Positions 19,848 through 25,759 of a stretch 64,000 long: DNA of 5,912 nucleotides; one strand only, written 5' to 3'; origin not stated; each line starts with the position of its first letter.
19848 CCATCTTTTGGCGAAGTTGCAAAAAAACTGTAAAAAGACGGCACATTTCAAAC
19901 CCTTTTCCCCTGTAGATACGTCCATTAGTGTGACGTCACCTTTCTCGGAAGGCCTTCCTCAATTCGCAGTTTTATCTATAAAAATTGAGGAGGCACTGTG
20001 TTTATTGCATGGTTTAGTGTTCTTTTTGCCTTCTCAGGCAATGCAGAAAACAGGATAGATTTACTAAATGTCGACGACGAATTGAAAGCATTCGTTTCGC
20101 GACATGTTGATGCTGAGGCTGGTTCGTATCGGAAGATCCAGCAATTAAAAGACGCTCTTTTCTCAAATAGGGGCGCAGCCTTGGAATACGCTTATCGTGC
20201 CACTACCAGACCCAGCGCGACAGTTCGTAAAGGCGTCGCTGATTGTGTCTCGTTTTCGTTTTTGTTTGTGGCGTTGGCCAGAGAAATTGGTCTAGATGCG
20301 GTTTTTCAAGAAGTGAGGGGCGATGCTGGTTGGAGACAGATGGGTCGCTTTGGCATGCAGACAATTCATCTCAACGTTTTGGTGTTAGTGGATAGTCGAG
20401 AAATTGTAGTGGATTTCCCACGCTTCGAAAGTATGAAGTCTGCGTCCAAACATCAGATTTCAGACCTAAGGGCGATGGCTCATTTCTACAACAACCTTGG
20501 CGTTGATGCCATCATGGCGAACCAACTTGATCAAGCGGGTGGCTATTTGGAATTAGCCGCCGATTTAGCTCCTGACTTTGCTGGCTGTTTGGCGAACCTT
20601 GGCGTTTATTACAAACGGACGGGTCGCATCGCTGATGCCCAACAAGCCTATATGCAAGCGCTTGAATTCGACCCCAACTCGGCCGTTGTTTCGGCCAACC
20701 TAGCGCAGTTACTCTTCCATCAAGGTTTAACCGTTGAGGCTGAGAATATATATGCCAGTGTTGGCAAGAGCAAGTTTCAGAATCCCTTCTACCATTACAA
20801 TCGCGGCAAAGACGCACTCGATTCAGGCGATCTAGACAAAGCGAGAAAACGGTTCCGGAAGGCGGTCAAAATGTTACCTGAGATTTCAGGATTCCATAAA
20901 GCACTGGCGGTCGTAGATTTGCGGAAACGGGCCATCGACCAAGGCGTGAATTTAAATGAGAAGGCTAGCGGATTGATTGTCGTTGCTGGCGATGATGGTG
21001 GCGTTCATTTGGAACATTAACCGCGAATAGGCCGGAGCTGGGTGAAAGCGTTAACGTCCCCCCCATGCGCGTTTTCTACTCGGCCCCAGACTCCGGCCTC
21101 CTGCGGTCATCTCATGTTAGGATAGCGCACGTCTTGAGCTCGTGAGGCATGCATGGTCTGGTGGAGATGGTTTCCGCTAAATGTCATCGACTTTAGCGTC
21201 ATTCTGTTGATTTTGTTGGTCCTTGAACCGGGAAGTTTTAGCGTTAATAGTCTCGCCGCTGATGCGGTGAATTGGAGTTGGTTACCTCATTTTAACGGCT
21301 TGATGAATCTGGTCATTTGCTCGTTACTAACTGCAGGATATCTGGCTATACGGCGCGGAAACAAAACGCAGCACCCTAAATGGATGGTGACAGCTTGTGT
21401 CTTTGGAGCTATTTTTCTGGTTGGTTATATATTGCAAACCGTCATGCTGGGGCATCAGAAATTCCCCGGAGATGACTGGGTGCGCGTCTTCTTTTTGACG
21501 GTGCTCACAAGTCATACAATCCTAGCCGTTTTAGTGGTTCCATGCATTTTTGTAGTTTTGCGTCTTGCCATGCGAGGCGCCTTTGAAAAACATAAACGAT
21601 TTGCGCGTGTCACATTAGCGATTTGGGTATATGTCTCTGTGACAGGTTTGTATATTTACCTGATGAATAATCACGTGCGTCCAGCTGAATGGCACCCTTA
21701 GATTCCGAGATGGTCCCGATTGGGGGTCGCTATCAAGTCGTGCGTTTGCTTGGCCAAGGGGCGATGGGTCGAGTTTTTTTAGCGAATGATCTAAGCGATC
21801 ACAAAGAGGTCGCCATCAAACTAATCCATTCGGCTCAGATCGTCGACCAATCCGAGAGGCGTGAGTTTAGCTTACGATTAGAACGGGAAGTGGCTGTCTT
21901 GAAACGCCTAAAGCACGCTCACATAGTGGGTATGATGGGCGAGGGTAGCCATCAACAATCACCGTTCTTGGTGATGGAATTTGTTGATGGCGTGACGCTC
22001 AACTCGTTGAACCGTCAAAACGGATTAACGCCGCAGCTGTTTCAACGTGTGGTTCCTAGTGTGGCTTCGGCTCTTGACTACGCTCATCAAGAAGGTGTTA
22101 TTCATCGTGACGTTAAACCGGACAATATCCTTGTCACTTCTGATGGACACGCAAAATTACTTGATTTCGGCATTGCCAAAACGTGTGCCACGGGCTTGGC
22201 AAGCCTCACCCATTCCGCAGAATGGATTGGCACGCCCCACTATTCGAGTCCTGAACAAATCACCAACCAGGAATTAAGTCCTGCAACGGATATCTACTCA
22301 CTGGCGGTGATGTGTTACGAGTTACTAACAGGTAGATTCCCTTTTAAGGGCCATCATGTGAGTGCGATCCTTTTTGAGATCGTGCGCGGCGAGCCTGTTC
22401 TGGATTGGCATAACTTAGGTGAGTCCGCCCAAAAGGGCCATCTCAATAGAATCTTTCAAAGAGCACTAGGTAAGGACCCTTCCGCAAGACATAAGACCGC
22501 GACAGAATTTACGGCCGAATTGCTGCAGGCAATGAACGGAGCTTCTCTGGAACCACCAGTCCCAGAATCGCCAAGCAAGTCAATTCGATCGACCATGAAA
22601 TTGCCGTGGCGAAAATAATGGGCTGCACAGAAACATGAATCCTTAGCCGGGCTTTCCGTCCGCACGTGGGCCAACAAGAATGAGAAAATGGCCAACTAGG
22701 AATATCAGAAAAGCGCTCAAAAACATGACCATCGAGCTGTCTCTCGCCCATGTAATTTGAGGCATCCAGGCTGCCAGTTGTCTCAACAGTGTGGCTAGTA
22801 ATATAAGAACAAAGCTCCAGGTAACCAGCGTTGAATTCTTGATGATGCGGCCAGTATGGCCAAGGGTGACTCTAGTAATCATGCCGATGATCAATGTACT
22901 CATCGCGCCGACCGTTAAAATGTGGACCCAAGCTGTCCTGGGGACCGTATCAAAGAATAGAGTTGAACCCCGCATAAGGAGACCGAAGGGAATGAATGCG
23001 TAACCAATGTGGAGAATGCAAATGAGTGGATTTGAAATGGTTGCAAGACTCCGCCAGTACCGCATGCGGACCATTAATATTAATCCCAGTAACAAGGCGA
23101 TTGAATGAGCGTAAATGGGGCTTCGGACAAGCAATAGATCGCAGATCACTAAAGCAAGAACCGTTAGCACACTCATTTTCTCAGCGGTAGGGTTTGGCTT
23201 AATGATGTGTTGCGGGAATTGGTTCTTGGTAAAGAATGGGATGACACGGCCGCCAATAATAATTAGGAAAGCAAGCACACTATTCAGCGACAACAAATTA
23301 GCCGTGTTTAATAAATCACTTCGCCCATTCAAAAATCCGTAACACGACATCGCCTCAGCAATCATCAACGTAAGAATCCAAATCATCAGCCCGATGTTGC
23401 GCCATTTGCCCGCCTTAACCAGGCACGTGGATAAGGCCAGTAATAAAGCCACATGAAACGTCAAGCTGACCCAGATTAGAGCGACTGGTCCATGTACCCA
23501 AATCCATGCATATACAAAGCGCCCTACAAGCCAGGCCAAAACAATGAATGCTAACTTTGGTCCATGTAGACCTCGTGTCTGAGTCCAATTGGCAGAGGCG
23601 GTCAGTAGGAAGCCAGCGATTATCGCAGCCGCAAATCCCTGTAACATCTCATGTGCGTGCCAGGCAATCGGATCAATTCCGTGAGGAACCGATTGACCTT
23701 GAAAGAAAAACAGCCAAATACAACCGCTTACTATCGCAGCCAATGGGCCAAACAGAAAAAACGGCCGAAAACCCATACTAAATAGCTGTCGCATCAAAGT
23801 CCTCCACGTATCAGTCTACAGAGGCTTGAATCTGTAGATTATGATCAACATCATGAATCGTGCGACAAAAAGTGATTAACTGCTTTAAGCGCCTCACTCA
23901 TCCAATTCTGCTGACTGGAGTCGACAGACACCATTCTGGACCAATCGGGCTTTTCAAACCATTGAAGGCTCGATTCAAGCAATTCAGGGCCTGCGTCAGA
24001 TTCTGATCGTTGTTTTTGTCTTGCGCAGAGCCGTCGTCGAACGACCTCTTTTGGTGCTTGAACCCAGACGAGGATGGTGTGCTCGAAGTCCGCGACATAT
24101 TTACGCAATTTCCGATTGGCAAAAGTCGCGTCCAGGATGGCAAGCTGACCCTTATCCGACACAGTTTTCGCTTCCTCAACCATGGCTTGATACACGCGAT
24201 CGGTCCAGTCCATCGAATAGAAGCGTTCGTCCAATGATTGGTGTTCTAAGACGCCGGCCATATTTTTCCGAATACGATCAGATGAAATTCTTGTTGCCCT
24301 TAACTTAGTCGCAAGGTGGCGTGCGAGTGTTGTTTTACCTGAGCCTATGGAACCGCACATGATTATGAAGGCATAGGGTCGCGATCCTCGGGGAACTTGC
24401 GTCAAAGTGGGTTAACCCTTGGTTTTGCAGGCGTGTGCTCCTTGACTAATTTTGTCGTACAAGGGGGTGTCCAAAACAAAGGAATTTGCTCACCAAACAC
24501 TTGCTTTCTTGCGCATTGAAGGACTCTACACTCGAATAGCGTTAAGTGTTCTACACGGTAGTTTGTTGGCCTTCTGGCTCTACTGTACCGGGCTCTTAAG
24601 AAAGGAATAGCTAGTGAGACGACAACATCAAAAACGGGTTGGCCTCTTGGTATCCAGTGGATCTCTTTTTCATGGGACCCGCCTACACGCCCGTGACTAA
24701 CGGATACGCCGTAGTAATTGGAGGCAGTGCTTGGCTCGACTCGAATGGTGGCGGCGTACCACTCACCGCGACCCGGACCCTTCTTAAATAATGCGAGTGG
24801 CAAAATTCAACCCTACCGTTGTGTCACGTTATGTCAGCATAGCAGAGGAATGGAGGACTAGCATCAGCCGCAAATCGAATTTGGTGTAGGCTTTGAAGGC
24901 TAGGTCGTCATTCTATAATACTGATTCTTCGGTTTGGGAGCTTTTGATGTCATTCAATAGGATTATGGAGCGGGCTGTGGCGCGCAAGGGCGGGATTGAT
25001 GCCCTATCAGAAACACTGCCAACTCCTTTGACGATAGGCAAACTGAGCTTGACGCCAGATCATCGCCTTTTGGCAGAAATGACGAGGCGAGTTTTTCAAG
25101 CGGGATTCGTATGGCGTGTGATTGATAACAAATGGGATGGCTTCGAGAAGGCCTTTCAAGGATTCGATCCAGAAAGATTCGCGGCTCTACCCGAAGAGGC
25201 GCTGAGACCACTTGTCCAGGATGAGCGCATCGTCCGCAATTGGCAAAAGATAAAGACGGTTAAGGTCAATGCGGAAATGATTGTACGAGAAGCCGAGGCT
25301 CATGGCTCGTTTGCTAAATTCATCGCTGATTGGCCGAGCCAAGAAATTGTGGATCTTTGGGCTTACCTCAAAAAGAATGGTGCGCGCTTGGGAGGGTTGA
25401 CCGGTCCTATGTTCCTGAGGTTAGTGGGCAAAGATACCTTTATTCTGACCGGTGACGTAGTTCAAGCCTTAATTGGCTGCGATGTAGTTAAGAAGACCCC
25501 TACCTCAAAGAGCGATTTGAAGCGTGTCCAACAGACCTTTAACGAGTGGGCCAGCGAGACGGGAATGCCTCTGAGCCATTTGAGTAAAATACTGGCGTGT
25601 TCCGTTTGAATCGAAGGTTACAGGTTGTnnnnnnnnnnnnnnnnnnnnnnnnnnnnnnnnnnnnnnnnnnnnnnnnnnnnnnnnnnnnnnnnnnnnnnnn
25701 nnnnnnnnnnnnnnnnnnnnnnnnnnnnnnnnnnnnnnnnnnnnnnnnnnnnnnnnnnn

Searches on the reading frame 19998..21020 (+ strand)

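Call 58: search_protein_families(library=pfam, proteins=[window:19998-21020:+], max_evalue=0.00001)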
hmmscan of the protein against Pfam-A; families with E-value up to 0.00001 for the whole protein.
window:19998-21020:+ (340 aa): 11 families
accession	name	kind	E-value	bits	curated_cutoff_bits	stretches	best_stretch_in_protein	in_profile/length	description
PF07719.23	TPR_2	-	1.6e-16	59.4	27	0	264-295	2-33/34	Tetratricopeptide repeat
PF14559.12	TPR_19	-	1.1e-12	48.5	25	1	209-263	5-59/68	Tetratricopeptide repeat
PF13431.12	TPR_17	-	8.8e-11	41.6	24.4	0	217-249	1-33/34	Tetratricopeptide repeat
PF00515.34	TPR_1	-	1.7e-10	40.7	27.8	0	197-227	3-33/34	Tetratricopeptide repeat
PF13424.12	TPR_12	-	5.8e-10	39.7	30.1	0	161-225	3-75/77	Tetratricopeptide repeat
PF13432.12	TPR_16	-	8.6e-09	36.1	32.7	0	267-309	1-43/65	Tetratricopeptide repeat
PF13181.12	TPR_8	-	1.7e-08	34.4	25.7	0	197-227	3-33/34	Tetratricopeptide repeat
PF13428.12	TPR_14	-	2.2e-07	31.3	23.5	0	198-238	4-44/44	Tetratricopeptide repeat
PF13374.12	TPR_10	-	5.8e-07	29.8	27.5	0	195-223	2-30/42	Tetratricopeptide repeat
PF07721.20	TPR_4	-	7.6e-07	29.6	27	0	231-249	3-21/26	Tetratricopeptide repeat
PF13414.12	TPR_11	-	4e-06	26.9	26.8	0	207-243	6-42/42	TPR repeat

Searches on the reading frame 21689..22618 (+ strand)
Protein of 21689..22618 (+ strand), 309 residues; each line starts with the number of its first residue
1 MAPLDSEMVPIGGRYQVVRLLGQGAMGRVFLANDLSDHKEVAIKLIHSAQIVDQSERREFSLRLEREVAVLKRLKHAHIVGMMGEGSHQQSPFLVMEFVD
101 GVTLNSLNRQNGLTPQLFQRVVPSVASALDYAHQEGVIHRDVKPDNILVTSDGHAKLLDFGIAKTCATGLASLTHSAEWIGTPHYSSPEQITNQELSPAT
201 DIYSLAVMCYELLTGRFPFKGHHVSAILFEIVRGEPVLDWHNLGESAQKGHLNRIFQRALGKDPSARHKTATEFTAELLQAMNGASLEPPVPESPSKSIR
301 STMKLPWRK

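Call 58: search_protein_families(library=pfam, proteins=[window:21689-22618:+], max_evalue=0.00001)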
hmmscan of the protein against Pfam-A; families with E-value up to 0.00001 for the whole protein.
window:21689-22618:+ (309 aa): 5 families
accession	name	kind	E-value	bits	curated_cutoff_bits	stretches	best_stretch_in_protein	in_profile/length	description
PF00069.31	Pkinase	-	3.2e-52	177.9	31.7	1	15-268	1-252/263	Protein kinase domain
PF07714.23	PK_Tyr_Ser-Thr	-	6.8e-35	121.1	23.1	1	17-238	3-224/258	Protein tyrosine and serine/threonine kinase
PF01636.29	APH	-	1.2e-08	35.4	23.2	0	127-163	164-197/239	Phosphotransferase enzyme family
PF03109.22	ABC1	-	1.2e-08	34.9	22.9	1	91-166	142-217/244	ABC1 atypical kinase-like domain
PF01163.29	RIO1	-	8.9e-07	29.1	22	1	53-161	44-149/187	RIO domain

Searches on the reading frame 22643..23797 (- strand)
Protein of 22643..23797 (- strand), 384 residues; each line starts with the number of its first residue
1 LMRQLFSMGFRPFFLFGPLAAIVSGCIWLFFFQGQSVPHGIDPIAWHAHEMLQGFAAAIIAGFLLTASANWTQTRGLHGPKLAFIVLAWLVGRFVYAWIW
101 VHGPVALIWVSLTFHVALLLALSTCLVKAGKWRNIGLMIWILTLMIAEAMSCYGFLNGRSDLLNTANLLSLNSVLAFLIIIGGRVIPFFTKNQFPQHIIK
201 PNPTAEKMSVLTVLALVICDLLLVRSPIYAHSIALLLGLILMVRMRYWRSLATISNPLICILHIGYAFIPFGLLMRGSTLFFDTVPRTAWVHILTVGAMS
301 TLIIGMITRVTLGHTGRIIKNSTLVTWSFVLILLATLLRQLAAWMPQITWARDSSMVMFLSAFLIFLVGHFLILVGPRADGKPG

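Call 57: search_protein_families(library=pfam, proteins=[window:22643-23797:-], max_evalue=0.00001)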
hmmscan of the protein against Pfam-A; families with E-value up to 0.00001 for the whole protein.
window:22643-23797:- (384 aa): 1 family
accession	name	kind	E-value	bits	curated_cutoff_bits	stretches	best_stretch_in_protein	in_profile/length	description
PF05940.17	NnrS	-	4.5e-89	299.8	28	1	5-378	2-371/371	NnrS protein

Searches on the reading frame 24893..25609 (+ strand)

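Call 58: search_protein_families(library=pfam, proteins=[window:24893-25609:+], max_evalue=0.00001)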
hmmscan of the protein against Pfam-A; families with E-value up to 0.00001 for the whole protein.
window:24893-25609:+ (238 aa): 1 family
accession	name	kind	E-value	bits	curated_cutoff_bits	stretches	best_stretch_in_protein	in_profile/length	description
PF03352.18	Adenine_glyco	-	4.1e-17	63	25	1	56-153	23-121/177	Methyladenine glycosylase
